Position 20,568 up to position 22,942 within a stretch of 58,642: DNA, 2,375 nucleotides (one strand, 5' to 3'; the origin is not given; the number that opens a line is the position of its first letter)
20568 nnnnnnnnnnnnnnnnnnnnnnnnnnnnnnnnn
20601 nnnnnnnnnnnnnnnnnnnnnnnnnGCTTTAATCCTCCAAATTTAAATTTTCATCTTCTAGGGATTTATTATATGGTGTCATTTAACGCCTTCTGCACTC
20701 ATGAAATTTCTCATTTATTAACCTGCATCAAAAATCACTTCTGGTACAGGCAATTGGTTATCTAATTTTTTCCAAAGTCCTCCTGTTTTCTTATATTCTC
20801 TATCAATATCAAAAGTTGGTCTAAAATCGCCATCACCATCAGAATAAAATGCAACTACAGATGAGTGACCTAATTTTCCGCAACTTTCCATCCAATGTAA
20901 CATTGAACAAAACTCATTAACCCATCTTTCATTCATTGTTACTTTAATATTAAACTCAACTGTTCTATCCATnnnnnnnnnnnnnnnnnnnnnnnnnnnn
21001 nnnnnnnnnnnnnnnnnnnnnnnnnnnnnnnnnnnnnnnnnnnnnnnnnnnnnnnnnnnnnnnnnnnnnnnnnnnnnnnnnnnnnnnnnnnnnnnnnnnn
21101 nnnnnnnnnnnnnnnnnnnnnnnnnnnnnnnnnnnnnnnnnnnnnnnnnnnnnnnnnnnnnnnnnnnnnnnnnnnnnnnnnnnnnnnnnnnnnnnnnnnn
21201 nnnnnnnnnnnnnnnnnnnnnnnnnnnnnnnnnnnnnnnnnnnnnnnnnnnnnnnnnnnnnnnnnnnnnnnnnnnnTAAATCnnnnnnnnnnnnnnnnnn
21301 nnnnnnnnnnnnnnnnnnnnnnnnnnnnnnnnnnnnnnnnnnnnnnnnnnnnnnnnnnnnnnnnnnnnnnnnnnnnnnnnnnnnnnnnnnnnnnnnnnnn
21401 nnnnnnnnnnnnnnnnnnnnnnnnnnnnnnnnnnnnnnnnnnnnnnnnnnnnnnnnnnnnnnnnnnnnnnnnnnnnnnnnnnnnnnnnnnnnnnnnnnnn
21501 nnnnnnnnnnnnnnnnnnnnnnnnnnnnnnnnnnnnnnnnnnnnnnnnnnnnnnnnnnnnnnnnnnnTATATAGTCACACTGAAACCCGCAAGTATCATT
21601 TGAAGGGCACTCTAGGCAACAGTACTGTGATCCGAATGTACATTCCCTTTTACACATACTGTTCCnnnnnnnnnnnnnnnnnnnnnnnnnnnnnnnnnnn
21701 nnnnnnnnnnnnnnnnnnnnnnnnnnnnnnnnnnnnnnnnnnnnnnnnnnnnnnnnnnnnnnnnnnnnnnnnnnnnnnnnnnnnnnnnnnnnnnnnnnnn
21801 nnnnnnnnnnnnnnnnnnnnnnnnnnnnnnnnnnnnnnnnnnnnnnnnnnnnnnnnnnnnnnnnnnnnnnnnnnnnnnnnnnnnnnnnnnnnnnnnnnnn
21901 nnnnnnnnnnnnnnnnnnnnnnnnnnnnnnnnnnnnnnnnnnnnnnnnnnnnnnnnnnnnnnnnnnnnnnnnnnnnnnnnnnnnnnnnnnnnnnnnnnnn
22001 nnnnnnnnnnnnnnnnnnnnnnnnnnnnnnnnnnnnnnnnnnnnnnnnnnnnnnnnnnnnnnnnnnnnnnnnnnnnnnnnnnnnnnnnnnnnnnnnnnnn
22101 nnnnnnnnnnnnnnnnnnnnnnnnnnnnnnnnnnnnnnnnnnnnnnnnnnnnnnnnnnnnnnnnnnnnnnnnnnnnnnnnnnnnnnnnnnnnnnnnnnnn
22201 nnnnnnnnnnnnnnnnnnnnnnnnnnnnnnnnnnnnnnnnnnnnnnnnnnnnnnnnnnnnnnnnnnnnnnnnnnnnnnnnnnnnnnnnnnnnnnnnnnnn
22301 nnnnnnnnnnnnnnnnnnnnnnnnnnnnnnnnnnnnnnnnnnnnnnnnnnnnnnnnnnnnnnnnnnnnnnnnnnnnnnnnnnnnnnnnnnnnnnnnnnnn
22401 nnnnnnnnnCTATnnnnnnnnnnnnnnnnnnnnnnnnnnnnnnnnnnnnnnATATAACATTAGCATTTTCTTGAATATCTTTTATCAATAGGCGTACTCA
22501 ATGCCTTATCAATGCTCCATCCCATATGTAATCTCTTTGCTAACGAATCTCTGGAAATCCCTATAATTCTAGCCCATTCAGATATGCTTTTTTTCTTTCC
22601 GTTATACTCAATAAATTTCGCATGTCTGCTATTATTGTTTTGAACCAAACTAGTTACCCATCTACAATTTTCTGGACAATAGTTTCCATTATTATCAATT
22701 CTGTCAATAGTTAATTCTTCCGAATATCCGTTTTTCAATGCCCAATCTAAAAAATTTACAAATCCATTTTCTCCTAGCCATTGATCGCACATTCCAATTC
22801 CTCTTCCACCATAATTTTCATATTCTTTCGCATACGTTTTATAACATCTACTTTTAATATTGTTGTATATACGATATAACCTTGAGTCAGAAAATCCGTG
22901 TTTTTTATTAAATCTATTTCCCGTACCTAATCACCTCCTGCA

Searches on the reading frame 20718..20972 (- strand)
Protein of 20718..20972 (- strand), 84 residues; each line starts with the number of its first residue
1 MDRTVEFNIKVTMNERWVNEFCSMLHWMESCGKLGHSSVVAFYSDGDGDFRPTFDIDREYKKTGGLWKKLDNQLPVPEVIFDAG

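Call 51: search_protein_families(library=phrogs, proteins=[window:20718-20972:-], max_evalue=0.0001)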
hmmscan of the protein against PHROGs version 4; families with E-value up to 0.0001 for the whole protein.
window:20718-20972:- (84 aa): 1 family
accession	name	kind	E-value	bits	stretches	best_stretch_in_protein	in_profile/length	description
phrog_10928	-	unknown function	2.3e-24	86.5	1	6-71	4-69/78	-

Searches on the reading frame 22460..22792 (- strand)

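Call 51: search_protein_families(library=phrogs, proteins=[window:22460-22792:-], max_evalue=0.0001)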
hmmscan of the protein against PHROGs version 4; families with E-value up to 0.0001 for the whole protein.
window:22460-22792:- (110 aa): 7 families
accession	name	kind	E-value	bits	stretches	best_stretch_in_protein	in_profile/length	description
phrog_3377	-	DNA, RNA and nucleotide metabolism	6.3e-39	134.9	1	1-105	43-144/196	HNH endonuclease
phrog_374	-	DNA, RNA and nucleotide metabolism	1.2e-29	104.5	1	1-104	301-402/617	HNH endonuclease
phrog_8790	-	DNA, RNA and nucleotide metabolism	8.7e-16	59.6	1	1-69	54-121/241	restriction endonuclease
phrog_2081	-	DNA, RNA and nucleotide metabolism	2.9e-11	44.2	1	1-88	134-236/433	HNH endonuclease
phrog_953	-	DNA, RNA and nucleotide metabolism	1.5e-08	35.4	1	1-57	252-307/420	HNH endonuclease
phrog_1065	-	unknown function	1.3e-06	29.5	1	14-107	60-147/192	-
phrog_3118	-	DNA, RNA and nucleotide metabolism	3.8e-05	24.3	1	25-76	67-114/287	HNH endonuclease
